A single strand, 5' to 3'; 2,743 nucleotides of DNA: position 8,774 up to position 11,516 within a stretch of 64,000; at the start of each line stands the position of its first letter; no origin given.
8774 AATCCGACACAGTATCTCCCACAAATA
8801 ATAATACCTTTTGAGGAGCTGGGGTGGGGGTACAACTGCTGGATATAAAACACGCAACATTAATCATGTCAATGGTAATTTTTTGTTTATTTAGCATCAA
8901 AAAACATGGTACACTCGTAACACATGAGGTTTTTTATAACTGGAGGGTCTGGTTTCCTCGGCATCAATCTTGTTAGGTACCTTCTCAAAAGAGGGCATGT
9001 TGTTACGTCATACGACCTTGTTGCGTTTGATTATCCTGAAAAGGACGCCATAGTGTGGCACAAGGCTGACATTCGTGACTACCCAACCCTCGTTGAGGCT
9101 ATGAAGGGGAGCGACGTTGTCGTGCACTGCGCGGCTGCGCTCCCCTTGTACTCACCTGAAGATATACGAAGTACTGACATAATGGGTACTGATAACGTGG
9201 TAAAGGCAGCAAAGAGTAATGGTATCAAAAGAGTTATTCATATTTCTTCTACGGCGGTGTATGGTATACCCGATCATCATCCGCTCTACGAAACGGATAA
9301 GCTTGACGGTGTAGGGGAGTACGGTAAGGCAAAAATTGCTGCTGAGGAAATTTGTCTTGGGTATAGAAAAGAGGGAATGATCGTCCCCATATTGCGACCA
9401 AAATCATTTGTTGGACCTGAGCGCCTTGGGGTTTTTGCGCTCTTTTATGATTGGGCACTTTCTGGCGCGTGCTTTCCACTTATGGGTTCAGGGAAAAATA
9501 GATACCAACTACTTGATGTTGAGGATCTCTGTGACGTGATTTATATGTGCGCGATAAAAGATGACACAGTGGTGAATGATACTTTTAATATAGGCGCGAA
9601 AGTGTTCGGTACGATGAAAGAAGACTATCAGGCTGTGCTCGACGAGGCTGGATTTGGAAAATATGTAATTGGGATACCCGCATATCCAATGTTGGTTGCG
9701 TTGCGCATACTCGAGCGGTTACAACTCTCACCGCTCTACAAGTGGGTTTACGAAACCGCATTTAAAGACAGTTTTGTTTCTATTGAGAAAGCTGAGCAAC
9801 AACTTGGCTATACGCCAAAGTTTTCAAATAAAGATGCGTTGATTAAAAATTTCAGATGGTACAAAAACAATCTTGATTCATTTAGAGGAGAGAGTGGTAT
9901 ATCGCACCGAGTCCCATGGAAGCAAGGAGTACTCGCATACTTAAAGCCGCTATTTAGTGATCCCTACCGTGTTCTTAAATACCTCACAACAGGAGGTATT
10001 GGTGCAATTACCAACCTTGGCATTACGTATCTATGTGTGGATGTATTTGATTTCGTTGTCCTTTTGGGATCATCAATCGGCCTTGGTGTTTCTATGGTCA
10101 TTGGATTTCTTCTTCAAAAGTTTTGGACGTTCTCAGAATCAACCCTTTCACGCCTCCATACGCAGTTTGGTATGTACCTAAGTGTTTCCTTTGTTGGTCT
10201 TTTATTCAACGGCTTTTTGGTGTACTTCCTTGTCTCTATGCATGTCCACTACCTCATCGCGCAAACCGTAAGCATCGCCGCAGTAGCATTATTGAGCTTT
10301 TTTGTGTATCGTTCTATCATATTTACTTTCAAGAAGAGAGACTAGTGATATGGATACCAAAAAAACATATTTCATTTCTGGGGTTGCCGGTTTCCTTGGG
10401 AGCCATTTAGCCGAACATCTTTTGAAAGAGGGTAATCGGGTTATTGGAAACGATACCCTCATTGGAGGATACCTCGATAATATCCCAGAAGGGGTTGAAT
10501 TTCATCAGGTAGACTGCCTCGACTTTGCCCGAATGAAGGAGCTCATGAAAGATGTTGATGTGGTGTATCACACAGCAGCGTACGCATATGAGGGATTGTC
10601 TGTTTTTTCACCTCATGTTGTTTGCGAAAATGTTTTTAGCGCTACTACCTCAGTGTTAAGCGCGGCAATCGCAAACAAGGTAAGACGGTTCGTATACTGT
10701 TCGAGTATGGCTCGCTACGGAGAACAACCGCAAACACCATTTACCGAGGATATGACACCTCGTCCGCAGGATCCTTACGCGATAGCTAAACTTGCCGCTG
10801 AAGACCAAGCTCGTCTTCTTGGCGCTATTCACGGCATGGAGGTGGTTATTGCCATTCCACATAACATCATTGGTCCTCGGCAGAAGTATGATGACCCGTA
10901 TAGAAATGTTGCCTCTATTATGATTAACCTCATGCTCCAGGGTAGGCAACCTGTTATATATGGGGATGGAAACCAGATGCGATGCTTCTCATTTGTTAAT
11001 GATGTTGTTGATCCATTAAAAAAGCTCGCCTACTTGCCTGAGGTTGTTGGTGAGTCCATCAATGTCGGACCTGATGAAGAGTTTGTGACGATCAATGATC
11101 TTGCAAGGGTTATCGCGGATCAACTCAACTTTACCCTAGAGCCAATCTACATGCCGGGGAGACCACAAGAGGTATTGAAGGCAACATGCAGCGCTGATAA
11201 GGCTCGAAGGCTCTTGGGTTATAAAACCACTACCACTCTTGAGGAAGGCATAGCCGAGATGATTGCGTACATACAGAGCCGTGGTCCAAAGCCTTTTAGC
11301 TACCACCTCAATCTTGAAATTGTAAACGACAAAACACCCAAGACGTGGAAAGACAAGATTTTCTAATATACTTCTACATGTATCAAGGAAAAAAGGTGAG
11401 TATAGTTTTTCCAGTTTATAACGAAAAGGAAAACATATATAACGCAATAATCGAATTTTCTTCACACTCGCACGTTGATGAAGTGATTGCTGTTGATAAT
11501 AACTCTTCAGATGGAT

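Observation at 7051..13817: Candidate lipid-linked pentose (decaprenyl-phospho-arabinose-like) pathway built from fused enzymes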

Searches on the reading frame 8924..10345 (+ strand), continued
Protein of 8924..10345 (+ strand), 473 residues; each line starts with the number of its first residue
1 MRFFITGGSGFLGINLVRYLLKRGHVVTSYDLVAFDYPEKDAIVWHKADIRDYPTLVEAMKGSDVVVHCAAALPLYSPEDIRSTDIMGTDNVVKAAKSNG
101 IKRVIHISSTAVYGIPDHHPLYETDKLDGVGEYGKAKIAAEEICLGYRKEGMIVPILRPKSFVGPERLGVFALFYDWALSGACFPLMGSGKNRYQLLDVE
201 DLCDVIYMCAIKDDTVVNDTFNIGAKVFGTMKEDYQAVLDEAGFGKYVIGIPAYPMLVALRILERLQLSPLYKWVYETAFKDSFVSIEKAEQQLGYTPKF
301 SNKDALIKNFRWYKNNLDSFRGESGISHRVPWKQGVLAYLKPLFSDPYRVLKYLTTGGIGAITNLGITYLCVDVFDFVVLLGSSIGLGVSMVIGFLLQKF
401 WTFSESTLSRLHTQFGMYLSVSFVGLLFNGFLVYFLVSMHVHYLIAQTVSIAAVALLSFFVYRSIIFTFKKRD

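Call 68: fold_search(model_id=the predicted structure, library=pdb)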
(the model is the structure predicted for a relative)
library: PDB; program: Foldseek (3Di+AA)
matches with E <= 10: 1886; with E <= 0.001: 1364
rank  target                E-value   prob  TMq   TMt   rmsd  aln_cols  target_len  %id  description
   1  8vr2_B                2.9e-20  1.00  0.54  0.78   3.4       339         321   22  Crystal structure of the Pcryo_0617 oxidoreductase/decarboxylase from Psychrobacter cryohalolentis K5 in the presence  (released 2024-01-31)
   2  8rdi_A                3.4e-20  1.00  0.53  0.77   4.3       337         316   24  Crystal structure of UDP-galactose 4-epimerase from Pyrococcus horikoshii containing Y145F mutation and with bound NAD (released 2024-12-18)
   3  2hun_B                5.2e-20  1.00  0.55  0.78   3.8       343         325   23  Crystal structure of hypothetical protein PH0414 from Pyrococcus horikoshii OT3 (released 2007-01-26)
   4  8vr2_D                6.8e-20  1.00  0.53  0.77   4.1       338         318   22  Crystal structure of the Pcryo_0617 oxidoreductase/decarboxylase from Psychrobacter cryohalolentis K5 in the presence  (released 2024-01-31)
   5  1r66                  1.1e-19  1.00  0.53  0.76   4.2       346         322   24  Crystal Structure of DesIV (dTDP-glucose 4,6-dehydratase) from Streptomyces venezuelae with NAD and TYD bound (released 2004-01-27)
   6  6pnl                  1.2e-19  1.00  0.54  0.73   4.2       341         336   22  Structure of Epimerase Mth375 from the thermophilic pseudomurein-containing methanogen Methanothermobacter thermautotrop (released 2020-07-08)
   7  4zrn_A                1.6e-19  1.00  0.55  0.82   3.6       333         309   22  Crystal Structure of UDP-Glucose 4-Epimerase (TM0509) with UDP-glucose from Hyperthermophilic Eubacterium Thermotoga M (released 2015-09-16)
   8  4zrm_B                1.8e-19  1.00  0.54  0.81   3.7       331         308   22  Crystal Structure of UDP-Glucose 4-Epimerase (TM0509) from Hyperthermophilic Eubacterium Thermotoga maritima (released 2015-09-16)
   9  7ys9_A                1.9e-19  1.00  0.52  0.77   4.2       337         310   24  Crystal Structure of UDP-glucose 4-epimerase (Rv3634c) in complex with both UDP-Glucose and UDP-Galactose in chainA fr (released 2023-08-16)
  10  2hun_A                2.0e-19  1.00  0.56  0.79   4.3       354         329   23  Crystal structure of hypothetical protein PH0414 from Pyrococcus horikoshii OT3 (released 2007-01-26)
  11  8rdg_A                2.3e-19  1.00  0.53  0.76   4.3       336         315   25  Crystal structure of UDP-galactose 4-epimerase from Pyrococcus horikoshii with bound NAD (released 2024-12-18)
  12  8sk0_B                2.7e-19  1.00  0.55  0.76   3.6       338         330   25  Crystal structure of EvdS6 decarboxylase in ligand bound state (released 2023-08-09)
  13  7yst_A                3.0e-19  1.00  0.52  0.77   4.2       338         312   24  Crystal Structure of UDP-glucose 4-epimerase (Rv3634c) in complex with both UDP-glucose and UDP-galactose in chain B f (released 2023-08-16)
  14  8vr2_C                3.2e-19  1.00  0.53  0.77   3.5       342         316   22  Crystal structure of the Pcryo_0617 oxidoreductase/decarboxylase from Psychrobacter cryohalolentis K5 in the presence  (released 2024-01-31)
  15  4zrm_A                3.6e-19  1.00  0.55  0.81   3.7       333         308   22  Crystal Structure of UDP-Glucose 4-Epimerase (TM0509) from Hyperthermophilic Eubacterium Thermotoga maritima (released 2015-09-16)
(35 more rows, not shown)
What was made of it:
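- Its fold is that of ordinary nucleotide-sugar epimerases, decarboxylases and dehydratases (call 68).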

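Call 70: search_protein_families(library=ncbifam, proteins=[P0332, P0333], max_evalue=0.00001)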
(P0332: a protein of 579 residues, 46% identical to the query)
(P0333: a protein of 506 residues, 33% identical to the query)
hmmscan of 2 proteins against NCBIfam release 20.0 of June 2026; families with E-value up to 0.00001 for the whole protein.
P0332 (579 aa): 10 families
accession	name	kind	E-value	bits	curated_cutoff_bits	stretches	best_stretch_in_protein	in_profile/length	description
NF006088.0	PRK08238.1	equivalog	4.3e-19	68.5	351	1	275-398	185-308/482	UbiA family prenyltransferase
NF008978.0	PRK12324.1-4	equivalog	1.6e-17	63.5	207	1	274-441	24-192/322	decaprenyl-phosphate phosphoribosyltransferase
NF008977.0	PRK12324.1-2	equivalog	2.8e-15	56.5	234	1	285-389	5-108/297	decaprenyl-phosphate phosphoribosyltransferase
TIGR04180.1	EDH_00030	hypoth_equivalog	5.5e-15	55.2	475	1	3-128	98-226/297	NAD-dependent 4,6-dehydratase LegB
NF008976.0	PRK12324.1-1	equivalog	1.2e-11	44.6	474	1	284-374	20-114/306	decaprenyl-phosphate phosphoribosyltransferase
NF042422.1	oxyalk_red_OleD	equivalog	1.6e-10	40.9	580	1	3-216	87-314/329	2-alkyl-3-oxoalkanoate reductase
TIGR03466.1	HpnA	hypoth_equivalog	1.3e-09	37.4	367.65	1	3-83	90-174/327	hopanoid-associated sugar epimerase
TIGR01181.1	dTDP_gluc_dehyt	equivalog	1.6e-08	34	365.1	1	3-157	101-259/321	dTDP-glucose 4,6-dehydratase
NF009523.0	PRK12884.1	equivalog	4e-07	29.5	269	1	285-382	7-99/279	prenyltransferase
TIGR01179.1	galE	equivalog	4e-07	29.2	262.3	1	3-65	98-160/332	UDP-glucose 4-epimerase GalE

P0333 (506 aa): 21 families
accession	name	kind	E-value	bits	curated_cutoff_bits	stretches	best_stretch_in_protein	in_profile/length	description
TIGR03466.1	HpnA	hypoth_equivalog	4e-30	104.8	367.65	1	2-319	2-326/327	hopanoid-associated sugar epimerase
NF042422.1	oxyalk_red_OleD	equivalog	9.1e-26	91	580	1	1-197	1-200/329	2-alkyl-3-oxoalkanoate reductase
NF008288.0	PRK11068.1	equivalog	2e-25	89.7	226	1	359-502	16-157/165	phosphatidylglycerophosphatase A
TIGR01181.1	dTDP_gluc_dehyt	equivalog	1.7e-21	76.7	365.1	1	3-319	2-316/321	dTDP-glucose 4,6-dehydratase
TIGR04180.1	EDH_00030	hypoth_equivalog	1.1e-19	70.6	475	1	4-169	2-180/297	NAD-dependent 4,6-dehydratase LegB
NF043036.1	ErythonDh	equivalog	1.5e-18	67.1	325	1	1-169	1-185/321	D-erythronate dehydrogenase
NF042423.1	oxyalk_red_Shew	equivalog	1.5e-18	67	580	1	2-169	10-179/331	2-alkyl-3-oxoalkanoate reductase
TIGR01179.1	galE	equivalog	1.2e-17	63.7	262.3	1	2-159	1-171/332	UDP-glucose 4-epimerase GalE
NF052578.1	StrlDmthSdmBMthl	equivalog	2.1e-17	63.9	600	1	1-169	1-174/328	sterol demethylase protein SdmB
TIGR01746.1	Thioester-redct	subfamily_domain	1.1e-16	61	213.35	1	65-172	91-203/371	thioester reductase domain-containing protein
NF004520.0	PRK05865.1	equivalog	1.5e-14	52.8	1509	1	1-120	1-111/854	sugar epimerase family protein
TIGR01214.1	rmlD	equivalog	1.7e-11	43.7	224.05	1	2-160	1-146/285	dTDP-4-dehydrorhamnose reductase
NF007956.0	PRK10675.1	subfamily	7.3e-11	41.8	394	1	1-149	1-163/338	UDP-glucose 4-epimerase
TIGR02622.1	CDP_4_6_dhtase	equivalog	8.3e-11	41.6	278.45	1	2-151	6-170/352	CDP-glucose 4,6-dehydratase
NF007490.0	PRK10084.1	subfamily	7.7e-09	35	649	0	121-320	152-340/361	dTDP-glucose 4,6-dehydratase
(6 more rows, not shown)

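Call 86: find_encoding_contigs(protein=P0129, flank=6000, max_places=1)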
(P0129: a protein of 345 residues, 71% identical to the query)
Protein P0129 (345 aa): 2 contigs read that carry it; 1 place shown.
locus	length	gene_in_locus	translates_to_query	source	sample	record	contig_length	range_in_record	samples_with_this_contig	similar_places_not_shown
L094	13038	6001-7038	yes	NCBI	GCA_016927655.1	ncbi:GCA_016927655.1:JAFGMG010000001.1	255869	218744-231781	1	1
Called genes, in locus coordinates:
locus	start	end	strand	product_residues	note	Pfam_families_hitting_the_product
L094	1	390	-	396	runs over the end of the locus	PF00534:Glycos_transf_1, PF13692:Glyco_trans_1_4, PF13524:Glyco_trans_1_2 (weak)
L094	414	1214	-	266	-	PF01061:ABC2_membrane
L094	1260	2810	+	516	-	-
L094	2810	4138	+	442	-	-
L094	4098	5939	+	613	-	-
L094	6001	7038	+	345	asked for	PF01073:3Beta_HSD, PF01370:Epimerase, PF02719:Polysacc_synt_2, PF04321:RmlD_sub_bind, PF13460:NAD_binding_10, PF16363:GDP_Man_Dehyd, PF07993:NAD_binding_4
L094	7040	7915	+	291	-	PF01040:UbiA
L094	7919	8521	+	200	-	PF12710:HAD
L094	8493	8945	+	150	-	PF02502:LacAB_rpiB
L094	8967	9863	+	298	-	PF13793:Pribosyltran_N, PF00156:Pribosyltran, PF14572:Pribosyl_synth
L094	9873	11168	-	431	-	-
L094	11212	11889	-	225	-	PF20582:UPF0758_N, PF04002:RadC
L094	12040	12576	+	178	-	PF01936:NYN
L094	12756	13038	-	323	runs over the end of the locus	PF00551:Formyl_trans_N, PF02911:Formyl_trans_C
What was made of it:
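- The Dojkabacteria operon reads SDR_A-UbiA-HAD-RpiB-PRPP synthetase (call 86). The Dojkabacteria operon RpiB-Prs-UbiA-HAD-SDR_A matches the order of steps in the mycobacterial DPA route, with SDR_A in the place of DprE1/E2 (call 86; the mycobacterial order is from general knowledge). PRPP synthetase and RpiB lie in the same operon in a relative (call 86).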

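Call 87: find_encoding_contigs(protein=P0164, flank=6000, max_places=1)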
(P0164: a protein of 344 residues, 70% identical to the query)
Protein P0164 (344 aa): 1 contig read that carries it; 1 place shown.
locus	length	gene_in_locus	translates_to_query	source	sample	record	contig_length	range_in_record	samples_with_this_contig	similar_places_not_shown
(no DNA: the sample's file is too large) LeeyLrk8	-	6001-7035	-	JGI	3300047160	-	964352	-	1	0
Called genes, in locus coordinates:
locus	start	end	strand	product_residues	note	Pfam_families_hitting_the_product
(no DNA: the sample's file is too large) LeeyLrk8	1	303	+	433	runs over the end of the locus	PF01471:PG_binding_1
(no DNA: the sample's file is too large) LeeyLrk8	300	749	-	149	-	PF08570:DUF1761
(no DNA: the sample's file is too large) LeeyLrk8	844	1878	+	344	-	-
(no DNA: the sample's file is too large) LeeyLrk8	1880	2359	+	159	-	-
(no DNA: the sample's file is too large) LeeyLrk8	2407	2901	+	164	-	PF01625:PMSR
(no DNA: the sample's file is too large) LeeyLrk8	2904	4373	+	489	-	-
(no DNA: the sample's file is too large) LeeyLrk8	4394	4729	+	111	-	PF00893:Multi_Drug_Res (weak)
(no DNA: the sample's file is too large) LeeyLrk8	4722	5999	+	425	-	PF01040:UbiA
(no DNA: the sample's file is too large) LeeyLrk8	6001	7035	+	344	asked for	PF01073:3Beta_HSD, PF01370:Epimerase, PF02719:Polysacc_synt_2, PF04321:RmlD_sub_bind, PF13460:NAD_binding_10, PF16363:GDP_Man_Dehyd, PF07993:NAD_binding_4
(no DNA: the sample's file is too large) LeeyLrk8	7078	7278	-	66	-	-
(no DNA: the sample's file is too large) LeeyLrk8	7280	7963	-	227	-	-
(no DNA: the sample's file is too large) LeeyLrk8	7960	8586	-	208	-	-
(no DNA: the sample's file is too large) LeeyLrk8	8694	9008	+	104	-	-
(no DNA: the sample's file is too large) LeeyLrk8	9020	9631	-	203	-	PF13489:Methyltransf_23, PF08241:Methyltransf_11, PF13847:Methyltransf_31 (weak)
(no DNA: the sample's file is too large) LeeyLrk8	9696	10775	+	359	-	PF13439:Glyco_transf_4, PF00534:Glycos_transf_1, PF13692:Glyco_trans_1_4, PF13524:Glyco_trans_1_2 (weak)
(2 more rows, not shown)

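Call 88: find_encoding_contigs(protein=P0160, flank=6000, max_places=1)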
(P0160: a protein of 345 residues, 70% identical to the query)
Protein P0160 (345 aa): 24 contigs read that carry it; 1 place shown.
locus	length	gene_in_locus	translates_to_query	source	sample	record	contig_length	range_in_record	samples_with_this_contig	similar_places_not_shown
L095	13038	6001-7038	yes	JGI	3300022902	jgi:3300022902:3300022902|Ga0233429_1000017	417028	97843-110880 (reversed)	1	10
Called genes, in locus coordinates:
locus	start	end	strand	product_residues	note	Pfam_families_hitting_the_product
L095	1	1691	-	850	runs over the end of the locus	-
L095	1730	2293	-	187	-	-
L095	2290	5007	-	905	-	-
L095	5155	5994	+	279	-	PF01040:UbiA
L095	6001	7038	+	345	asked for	PF01073:3Beta_HSD, PF01370:Epimerase, PF02719:Polysacc_synt_2, PF04321:RmlD_sub_bind, PF05368:NmrA (weak), PF13460:NAD_binding_10, PF16363:GDP_Man_Dehyd, PF07993:NAD_binding_4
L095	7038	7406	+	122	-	PF00892:EamA (weak)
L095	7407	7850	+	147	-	PF09419:PGP_phosphatase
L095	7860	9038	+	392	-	PF00535:Glycos_transf_2, PF13641:Glyco_tranf_2_3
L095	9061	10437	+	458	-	PF13727:CoA_binding_3, PF02397:Bac_transf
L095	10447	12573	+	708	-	PF04932:Wzy_C, PF07719:TPR_2 (faint), PF13181:TPR_8 (faint)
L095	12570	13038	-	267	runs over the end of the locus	PF02254:TrkA_N (faint), PF03435:Sacchrp_dh_NADP (weak), PF03446:NAD_binding_2, PF03807:F420_oxidored, PF14748:P5CR_dimer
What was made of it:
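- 3 of 3 reverse look-ups (calls 86-88).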

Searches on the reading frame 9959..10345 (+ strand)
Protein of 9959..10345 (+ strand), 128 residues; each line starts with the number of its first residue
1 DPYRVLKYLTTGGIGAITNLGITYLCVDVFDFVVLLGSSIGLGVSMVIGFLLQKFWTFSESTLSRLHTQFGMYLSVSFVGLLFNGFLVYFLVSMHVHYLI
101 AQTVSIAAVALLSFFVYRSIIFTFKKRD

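Call 54: find_homologous_proteins(query=window:9959-10345:+, max_evalue=0.001)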
Query window:9959-10345:+: 11 candidates shared short words with the query, none scored E <= 0.001.
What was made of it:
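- Tried and rejected: The last large homology search, on the GtrA tail alone, returned nothing because the word prefilter failed on a short hydrophobic query (call 54).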

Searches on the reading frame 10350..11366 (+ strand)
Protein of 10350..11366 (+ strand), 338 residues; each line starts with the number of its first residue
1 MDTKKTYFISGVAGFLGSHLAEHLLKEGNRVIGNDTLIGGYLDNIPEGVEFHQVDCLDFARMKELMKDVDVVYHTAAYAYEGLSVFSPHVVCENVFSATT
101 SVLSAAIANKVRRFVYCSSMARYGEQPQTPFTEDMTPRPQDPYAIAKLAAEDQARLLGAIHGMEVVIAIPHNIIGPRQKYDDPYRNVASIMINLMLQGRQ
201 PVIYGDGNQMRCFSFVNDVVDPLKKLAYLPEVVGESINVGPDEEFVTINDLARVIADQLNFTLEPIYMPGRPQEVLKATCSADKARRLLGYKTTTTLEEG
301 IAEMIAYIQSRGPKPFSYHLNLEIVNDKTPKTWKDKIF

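Call 3: search_protein_families(library=pfam, proteins=[window:10350-11366:+], max_evalue=0.01)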
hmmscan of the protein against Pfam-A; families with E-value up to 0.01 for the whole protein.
window:10350-11366:+ (338 aa): 8 families
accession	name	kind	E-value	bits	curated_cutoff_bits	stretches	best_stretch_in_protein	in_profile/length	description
PF01370.27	Epimerase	-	7.9e-47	160.1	20.9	1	8-240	2-240/240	NAD dependent epimerase/dehydratase family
PF16363.11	GDP_Man_Dehyd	-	1e-42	147.2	27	1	8-304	1-332/332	GDP-mannose 4,6 dehydratase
PF01073.25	3Beta_HSD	-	3.3e-14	53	22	1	9-152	2-155/280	3-beta hydroxysteroid dehydrogenase/isomerase family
PF13460.12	NAD_binding_10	-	6.3e-10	39.6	27.2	1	11-153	1-130/184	NAD(P)H-binding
PF07993.18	NAD_binding_4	-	7.9e-08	32.2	20.1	1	60-207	80-242/258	Male sterility protein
PF04321.23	RmlD_sub_bind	-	8.6e-08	32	27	1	8-155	4-137/287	RmlD substrate binding domain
PF02719.21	Polysacc_synt_2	-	1e-05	25.3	20.2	1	55-119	62-128/293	Polysaccharide biosynthesis protein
PF05368.20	NmrA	-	0.002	18.2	27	1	4-119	2-107/298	NmrA-like family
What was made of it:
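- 10350..11366 (+): SDR_B: second extended SDR, epimerase-like. Probably a nucleotide-sugar enzyme feeding the GT2. Pfam Epimerase E 8e-47 and GDP_Man_Dehyd full length (call 3).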

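Call 4: search_protein_families(library=ncbifam, proteins=[window:10350-11366:+], max_evalue=0.01)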
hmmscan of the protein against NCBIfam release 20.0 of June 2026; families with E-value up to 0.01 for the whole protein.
window:10350-11366:+ (338 aa): 30 families (the best 25 are shown)
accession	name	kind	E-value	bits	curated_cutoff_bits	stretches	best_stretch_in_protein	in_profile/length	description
TIGR04180.1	EDH_00030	hypoth_equivalog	2.2e-39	135.3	475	1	8-294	2-295/297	NAD-dependent 4,6-dehydratase LegB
TIGR01181.1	dTDP_gluc_dehyt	equivalog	5.8e-27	94.6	365.1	1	7-307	2-310/321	dTDP-glucose 4,6-dehydratase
NF011728.1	PRK15181.1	equivalog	7.9e-25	87.6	760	1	4-306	15-335/348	Vi polysaccharide biosynthesis UDP-N-acetylglucosaminuronic acid C-4 epimerase TviC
TIGR01179.1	galE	equivalog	2.5e-24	85.7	262.3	1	8-304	3-321/332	UDP-glucose 4-epimerase GalE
TIGR03466.1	HpnA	hypoth_equivalog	3.3e-21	75.5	367.65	1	7-183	3-180/327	hopanoid-associated sugar epimerase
TIGR02197.1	heptose_epim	equivalog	3.5e-20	72.4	274.6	1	9-309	3-314/316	ADP-glyceromanno-heptose 6-epimerase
NF047922.1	GDPFucSynFcl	equivalog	3.7e-18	66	500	1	52-305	35-298/308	GDP-L-fucose synthase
NF007956.0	PRK10675.1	subfamily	1.4e-15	57.3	394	1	8-152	4-158/338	UDP-glucose 4-epimerase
NF007582.0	PRK10217.1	equivalog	2.2e-14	53.3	698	1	6-303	3-326/355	dTDP-glucose 4,6-dehydratase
NF007490.0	PRK10084.1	subfamily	4.1e-14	52.3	649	1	8-307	4-333/361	dTDP-glucose 4,6-dehydratase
NF042423.1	oxyalk_red_Shew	equivalog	4.1e-11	42.5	580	1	5-179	9-180/331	2-alkyl-3-oxoalkanoate reductase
NF005998.1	PRK08125.1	equivalog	4.3e-11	41.9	777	1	5-260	316-586/649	bifunctional UDP-4-amino-4-deoxy-L-arabinose formyltransferase/UDP-glucuronic acid oxidase ArnA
NF008360.0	PRK11150.1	equivalog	7.3e-11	41.8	452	1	9-309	4-307/310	ADP-glyceromanno-heptose 6-epimerase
NF008872.0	PRK11908.1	equivalog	1.4e-10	40.8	294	1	7-258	4-270/349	bifunctional UDP-4-keto-pentose/UDP-xylose synthase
NF042422.1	oxyalk_red_OleD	equivalog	2e-10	40.6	580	1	9-177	5-172/329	2-alkyl-3-oxoalkanoate reductase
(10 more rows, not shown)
